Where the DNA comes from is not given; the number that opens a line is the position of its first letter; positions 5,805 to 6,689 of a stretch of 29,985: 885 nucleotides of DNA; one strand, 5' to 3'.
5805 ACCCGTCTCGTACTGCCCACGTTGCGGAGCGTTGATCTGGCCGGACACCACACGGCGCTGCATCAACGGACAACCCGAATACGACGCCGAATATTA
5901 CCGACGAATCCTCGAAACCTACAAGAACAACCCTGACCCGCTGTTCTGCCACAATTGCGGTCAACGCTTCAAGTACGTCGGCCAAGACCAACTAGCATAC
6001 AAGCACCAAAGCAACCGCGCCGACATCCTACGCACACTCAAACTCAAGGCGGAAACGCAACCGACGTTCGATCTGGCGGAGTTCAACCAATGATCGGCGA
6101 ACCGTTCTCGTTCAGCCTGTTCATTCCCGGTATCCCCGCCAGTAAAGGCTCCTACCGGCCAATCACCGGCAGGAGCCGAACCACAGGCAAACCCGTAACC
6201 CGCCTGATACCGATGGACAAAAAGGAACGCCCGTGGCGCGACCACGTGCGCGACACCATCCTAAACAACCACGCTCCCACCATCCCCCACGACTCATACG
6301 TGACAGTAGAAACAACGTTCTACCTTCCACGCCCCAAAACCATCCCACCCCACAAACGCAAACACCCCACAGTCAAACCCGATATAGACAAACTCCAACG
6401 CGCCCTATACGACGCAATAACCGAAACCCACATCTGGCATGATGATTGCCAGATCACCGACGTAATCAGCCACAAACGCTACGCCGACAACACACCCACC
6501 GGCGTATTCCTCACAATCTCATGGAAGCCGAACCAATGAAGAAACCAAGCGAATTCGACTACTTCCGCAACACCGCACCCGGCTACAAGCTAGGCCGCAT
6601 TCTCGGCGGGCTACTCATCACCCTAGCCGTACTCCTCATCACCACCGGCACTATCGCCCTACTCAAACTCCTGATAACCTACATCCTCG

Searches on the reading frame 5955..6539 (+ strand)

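Call 24: search_protein_families(library=phrogs, proteins=[window:5955-6539:+], max_evalue=0.0001)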
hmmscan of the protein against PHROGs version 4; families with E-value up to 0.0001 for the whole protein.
window:5955-6539:+ (194 aa): 4 families
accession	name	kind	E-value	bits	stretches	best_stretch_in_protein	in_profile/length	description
phrog_140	-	DNA, RNA and nucleotide metabolism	8.8e-29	101.7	1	50-186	36-163/219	RusA-like Holliday junction resolvase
phrog_3055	-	DNA, RNA and nucleotide metabolism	1.9e-14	54.6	1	54-179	68-198/233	RusA-like Holliday junction resolvase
phrog_1532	-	unknown function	1.8e-05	25.4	1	142-170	24-52/80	-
phrog_34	-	DNA, RNA and nucleotide metabolism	9.7e-05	23.1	0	89-188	105-191/259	RusA-like Holliday junction resolvase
